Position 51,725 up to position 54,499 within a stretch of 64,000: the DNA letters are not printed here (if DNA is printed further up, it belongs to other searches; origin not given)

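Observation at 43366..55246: Candidate undescribed system: co-directional cluster of a GGDEF-like cyclase, tandem phosphoesterase-AAA+ pair, mini-nuclease, two methyltransferase-fold giants, paired regulators and a protease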

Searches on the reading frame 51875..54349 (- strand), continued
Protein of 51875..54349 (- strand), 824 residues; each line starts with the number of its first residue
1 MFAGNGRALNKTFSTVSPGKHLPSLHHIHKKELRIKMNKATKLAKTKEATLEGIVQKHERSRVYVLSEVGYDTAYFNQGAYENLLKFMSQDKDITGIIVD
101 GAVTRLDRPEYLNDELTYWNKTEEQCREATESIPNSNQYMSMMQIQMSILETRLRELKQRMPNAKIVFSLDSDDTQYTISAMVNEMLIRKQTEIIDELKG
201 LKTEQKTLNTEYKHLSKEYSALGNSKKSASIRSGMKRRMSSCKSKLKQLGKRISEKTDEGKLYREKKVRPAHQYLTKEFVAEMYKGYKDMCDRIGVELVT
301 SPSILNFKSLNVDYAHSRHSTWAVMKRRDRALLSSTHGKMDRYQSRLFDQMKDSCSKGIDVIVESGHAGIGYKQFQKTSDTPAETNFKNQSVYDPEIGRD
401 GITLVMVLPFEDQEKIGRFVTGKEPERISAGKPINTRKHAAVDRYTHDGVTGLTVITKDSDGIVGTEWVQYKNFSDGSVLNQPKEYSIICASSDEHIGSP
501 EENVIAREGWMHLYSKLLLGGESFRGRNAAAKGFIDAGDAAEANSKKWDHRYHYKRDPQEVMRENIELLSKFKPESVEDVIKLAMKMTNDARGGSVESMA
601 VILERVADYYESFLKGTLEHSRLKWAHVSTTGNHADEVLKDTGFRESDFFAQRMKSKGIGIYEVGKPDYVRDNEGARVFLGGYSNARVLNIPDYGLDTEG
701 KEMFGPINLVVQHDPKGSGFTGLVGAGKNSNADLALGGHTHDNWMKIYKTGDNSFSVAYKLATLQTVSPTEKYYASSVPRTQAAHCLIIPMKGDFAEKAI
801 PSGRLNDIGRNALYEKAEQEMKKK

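Call 33: fold_search(model_id=the predicted structure, library=pdb)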
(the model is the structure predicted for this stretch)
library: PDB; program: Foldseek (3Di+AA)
matches with E <= 10: 620; with E <= 0.001: 2
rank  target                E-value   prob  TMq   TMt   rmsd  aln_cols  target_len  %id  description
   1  6hms_A                5.7e-04  0.99  0.21  0.37  18.7       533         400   11  Cryo-EM map of DNA polymerase D from Pyrococcus abyssi in complex with DNA (released 2019-01-30)
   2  9a6c_B                9.5e-04  0.92  0.13  0.20  19.3       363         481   10  Integrative model of YYDD-YYDB by crosslinking MS and deep learning (released 2024-09-18)
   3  4fbq_A                4.2e-03  0.93  0.17  0.29  12.7       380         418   12  Crystal structure of a covalently fused Nbs1-Mre11 complex with two manganese ions per active site (released 2012-06-20)
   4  5wly                  8.3e-03  0.98  0.18  0.53   6.8       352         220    9  E. coli LpxH- 8 mutations (released 2018-04-11)
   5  2xmo_B                1.9e-02  0.38  0.14  0.25  16.0       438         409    8  The crystal structure of Lmo2642 (released 2011-02-23)
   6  9bi5_A                2.1e-02  0.82  0.18  0.32  13.2       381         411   12  Apo form Mre11-Rad50 complex (released 2025-08-06)
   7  9bi5_B                2.4e-02  0.38  0.14  0.24  15.1       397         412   11  Apo form Mre11-Rad50 complex (released 2025-08-06)
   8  3e0j_A                5.1e-02  0.57  0.17  0.30  15.9       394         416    9  X-ray structure of the complex of regulatory subunits of human DNA polymerase delta (released 2008-12-16)
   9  7s0t_F                5.1e-02  0.57  0.20  0.32  18.6       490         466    8  Structure of DNA polymerase zeta with mismatched DNA (released 2022-03-09)
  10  4yke_B                5.8e-02  0.54  0.18  0.31  13.8       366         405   13  Crystal structure of eukaryotic Mre11 catalytic domain from Chaetomium thermophilum (released 2015-06-03)
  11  2xmo_A                6.1e-02  0.25  0.13  0.23  16.0       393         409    9  The crystal structure of Lmo2642 (released 2011-02-23)
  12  6ph9                  6.5e-02  0.82  0.18  0.48   6.6       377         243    9  Crystal Structure of the Klebsiella pneumoniae LpxH-lipid X complex (released 2020-02-12)
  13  9bi4_B                6.8e-02  0.54  0.18  0.28  13.1       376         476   11  cryo EM structure of dsDNA bound Mre11-Rad50 complex (released 2025-01-15)
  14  6tny_B                7.2e-02  0.41  0.16  0.27  16.8       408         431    7  Processive human polymerase delta holoenzyme (released 2019-12-18)
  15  3e0j_C                7.7e-02  0.54  0.17  0.31  14.3       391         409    8  X-ray structure of the complex of regulatory subunits of human DNA polymerase delta (released 2008-12-16)
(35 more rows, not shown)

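Call 41: search_protein_families(library=pfam, max_evalue=0.01, proteins=[L029:4356-5114:+, L026:5904-6602:+, L021:8762-9724:-])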
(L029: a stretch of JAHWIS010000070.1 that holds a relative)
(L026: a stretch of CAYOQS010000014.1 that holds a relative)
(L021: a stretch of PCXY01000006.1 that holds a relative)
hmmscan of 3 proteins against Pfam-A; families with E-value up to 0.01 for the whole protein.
L029:4356-5114:+ (252 aa): 1 family
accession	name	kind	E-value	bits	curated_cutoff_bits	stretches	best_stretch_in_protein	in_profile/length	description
PF01145.31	Band_7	-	9.2e-11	42.5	23.6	1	99-227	20-145/176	SPFH domain / Band 7 family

L026:5904-6602:+ (232 aa): 0 families

L021:8762-9724:- (320 aa): 2 families
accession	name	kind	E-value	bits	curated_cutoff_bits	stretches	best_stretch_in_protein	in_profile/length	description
PF04014.23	MazE_antitoxin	-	2.6e-05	24.5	24.7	1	9-36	4-31/48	Antidote-toxin recognition MazE, bacterial antitoxin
PF08181.16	DegQ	-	0.00092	19.7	22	1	196-228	3-37/46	DegQ (SacQ) family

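Call 55: search_protein_families(library=pfam, max_evalue=0.01, proteins=[L023:8618-9106:+, L023:3411-5837:+, L024:3705-5552:+, L023:18701-21367:+, L025:5596-7116:-, L027:3894-4757:+, L025:1151-2476:+, L014:2599-3531:-])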
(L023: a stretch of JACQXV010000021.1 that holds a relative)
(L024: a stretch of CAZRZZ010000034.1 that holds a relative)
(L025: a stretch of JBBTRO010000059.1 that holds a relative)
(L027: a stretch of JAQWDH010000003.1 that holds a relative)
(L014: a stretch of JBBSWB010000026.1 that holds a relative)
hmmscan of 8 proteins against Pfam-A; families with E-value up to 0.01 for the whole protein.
L023:8618-9106:+ (162 aa): 0 families

L023:3411-5837:+ (808 aa): 6 families
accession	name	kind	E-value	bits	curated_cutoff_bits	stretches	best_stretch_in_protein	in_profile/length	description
PF00004.35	AAA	-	2.4e-18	67.3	21.2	1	524-650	2-125/131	ATPase family associated with various cellular activities (AAA)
PF13401.12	AAA_22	-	6.7e-05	23.6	27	1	524-632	9-120/130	AAA domain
PF13191.12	AAA_16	-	0.00093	20.2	32.6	1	510-571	13-81/167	AAA ATPase domain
PF01443.25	Viral_helicase1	-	0.00095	19.5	21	1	526-593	4-68/228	Viral superfamily 1 RNA helicase core domain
PF07728.20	AAA_5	-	0.0032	17.9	22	0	522-540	1-19/139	AAA domain (dynein-related subfamily)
PF00005.33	ABC_tran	-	0.0065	17.5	25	0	520-592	11-80/137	ABC transporter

L024:3705-5552:+ (615 aa): 24 families
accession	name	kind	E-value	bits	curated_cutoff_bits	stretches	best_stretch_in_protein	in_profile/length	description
PF00005.33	ABC_tran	-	1.8e-41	142.4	25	2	388-504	6-136/137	ABC transporter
PF02463.25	SMC_N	-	1.9e-11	44.3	40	1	109-316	3-216/220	RecF/RecN/SMC N terminal domain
PF13304.12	AAA_21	-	1.3e-09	39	27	0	131-148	3-20/304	AAA domain, putative AbiEii toxin, Type IV TA system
PF04068.21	Fer4_RLI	-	2.9e-08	33.7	23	1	30-61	1-34/35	Possible Fer4-like domain in RNase L inhibitor, RLI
PF00037.32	Fer4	-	7.5e-06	26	21.1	1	73-94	2-23/24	4Fe-4S binding domain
PF03193.22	RsgA_GTPase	-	2.8e-05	24.4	30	0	392-427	105-140/174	RsgA GTPase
PF13555.12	AAA_29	-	9.9e-05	22.5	27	0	380-410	9-39/61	P-loop containing region of AAA domain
PF13401.12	AAA_22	-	0.0001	23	27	0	392-501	4-91/130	AAA domain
PF14697.11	Fer4_21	-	0.0001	22.8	35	1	33-95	1-58/59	4Fe-4S dicluster domain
PF12837.12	Fer4_6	-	0.00016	21.9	25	1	73-94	3-24/24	4Fe-4S binding domain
PF13175.12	AAA_15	-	0.00016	21.8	32.1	0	131-191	27-81/374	AAA ATPase domain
PF00910.28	RNA_helicase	-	0.00019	22.3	21.5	0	398-419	3-24/105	RNA helicase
PF00004.35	AAA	-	0.00035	21.5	21.2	0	398-420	3-25/131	ATPase family associated with various cellular activities (AAA)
PF13191.12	AAA_16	-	0.00044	21.2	32.6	0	394-482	25-104/167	AAA ATPase domain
PF05729.18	NACHT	-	0.00072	19.9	26.7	0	395-455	2-64/167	NACHT domain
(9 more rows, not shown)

L023:18701-21367:+ (888 aa): 0 families

L025:5596-7116:- (506 aa): 2 families
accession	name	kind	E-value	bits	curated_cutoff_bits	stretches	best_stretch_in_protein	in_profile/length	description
PF12733.13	Cadherin-like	-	1.7e-39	134.6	24.2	3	327-406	9-88/89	Cadherin-like beta sandwich domain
PF09136.16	Glucodextran_B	-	0.00069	19.9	27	0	351-406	21-81/83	Glucodextranase, domain B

L027:3894-4757:+ (287 aa): 1 family
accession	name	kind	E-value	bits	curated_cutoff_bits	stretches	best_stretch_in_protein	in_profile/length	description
PF13529.12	Peptidase_C39_2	-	7.8e-08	33.4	24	1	59-189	13-142/143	Peptidase_C39 like family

L025:1151-2476:+ (441 aa): 2 families
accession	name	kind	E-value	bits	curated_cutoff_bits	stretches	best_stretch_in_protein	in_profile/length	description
PF00208.27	ELFV_dehydrog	-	1.3e-76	257.9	23.4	1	194-441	1-241/241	Glutamate/Leucine/Phenylalanine/Valine dehydrogenase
PF02812.23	ELFV_dehydrog_N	-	9.6e-59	197.2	25.3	1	48-176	1-129/129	Glu/Leu/Phe/Val dehydrogenase, dimerisation domain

L014:2599-3531:- (310 aa): 2 families
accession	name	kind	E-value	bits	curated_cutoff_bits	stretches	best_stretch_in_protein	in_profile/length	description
PF13365.12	Trypsin_2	-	8.9e-09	36.7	27.6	1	99-257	1-136/144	Trypsin-like peptidase domain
PF00089.32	Trypsin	-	0.00032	21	20.6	1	111-274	34-200/220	Trypsin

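Call 78: fold_search(model_id=the predicted structure, library=viral)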
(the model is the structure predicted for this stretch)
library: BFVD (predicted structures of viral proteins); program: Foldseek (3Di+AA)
matches with E <= 10: 607; with E <= 0.001: 3
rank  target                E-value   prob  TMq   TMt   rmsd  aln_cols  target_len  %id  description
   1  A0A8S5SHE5            1.9e-06  1.00  0.23  0.43   9.7       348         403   14  DNA polymerase II small subunit [Siphoviridae sp. ctBCr48]
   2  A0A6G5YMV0            2.5e-06  1.00  0.24  0.54  10.0       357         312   11  (no name in the UniProt tables at hand)
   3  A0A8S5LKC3            1.4e-05  1.00  0.21  0.39  10.0       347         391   10  DNA polymerase II small subunit [Siphoviridae sp. ctcPV5]
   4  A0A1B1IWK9            1.5e-03  0.98  0.19  0.44  15.6       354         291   14  (no name in the UniProt tables at hand)
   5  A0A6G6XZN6            4.5e-02  0.92  0.10  0.19  22.6       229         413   14  (no name in the UniProt tables at hand)
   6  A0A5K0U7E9            8.0e-02  0.28  0.08  0.12  24.8       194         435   14  Uncharacterized protein [Yasminevirus sp. GU-2018]
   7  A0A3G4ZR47            8.0e-02  0.08  0.09  0.11  35.4       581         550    9  ABC transporter [Terrestrivirus sp.]
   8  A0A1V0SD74            9.5e-02  0.13  0.10  0.15  34.2       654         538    8  ABC transporter [Indivirus ILV1]
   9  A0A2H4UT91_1          1.3e-01  0.80  0.12  0.12  21.9       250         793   12  DNA repair exonuclease MRE11/SbcCD-like protein [Bodo saltans virus]
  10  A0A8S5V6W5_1          1.5e-01  0.12  0.08  0.05  23.4       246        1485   12  Uncharacterized protein [CrAss-like virus sp. ctXt06]
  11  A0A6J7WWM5            1.7e-01  0.41  0.12  0.30   6.1       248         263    8  MPP_superfamily domain containing protein [uncultured Caudovirales phage]
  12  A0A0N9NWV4            1.8e-01  0.41  0.10  0.08  29.8       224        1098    9  (no name in the UniProt tables at hand)
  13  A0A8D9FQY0            2.0e-01  0.35  0.09  0.27  18.5       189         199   14  Uncharacterized protein [uncultured marine phage]
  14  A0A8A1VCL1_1          2.1e-01  0.35  0.08  0.08  19.0       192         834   13  (no name in the UniProt tables at hand)
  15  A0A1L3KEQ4            2.2e-01  0.47  0.10  0.11  21.7       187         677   16  (no name in the UniProt tables at hand)
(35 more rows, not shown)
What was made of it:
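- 51875..54241 (-): Module A: two-domain metallophosphoesterase (788 aa). Canonical C-terminal MPE domain; N-terminal MPE-like domain with a ~120-aa coiled-coil insertion. Foldseek hits: PolD DP1, YydB, Mre11, LpxH and phage DP1-like proteins (calls 33, 78).
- On Calcineurin-like metallophosphoesterase superfamily: Foldseek probabilities of 0.9-1.0 to DP1, Mre11, LpxH and phage DP1-like proteins (calls 33, 78).
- Closest known: Calcineurin-like metallophosphoesterase nucleases. Same: The best fold matches are DP1 (6hms_A, E=5.7e-4; phage DP1-like proteins, E=1.9e-6), YydB, Mre11 and LpxH (calls 33, 78).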

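Call 83: find_related_loci(query=A1, collection=viral_contigs, flank=10000)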
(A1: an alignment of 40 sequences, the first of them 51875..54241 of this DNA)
Query A1 (788 aa) in viral_contigs; peptide patterns used: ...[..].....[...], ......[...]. (x = any residue, [..] = any of these).
102 stretches matched a pattern, but none encodes a relative of the query by tblastn (E <= 1e-3).
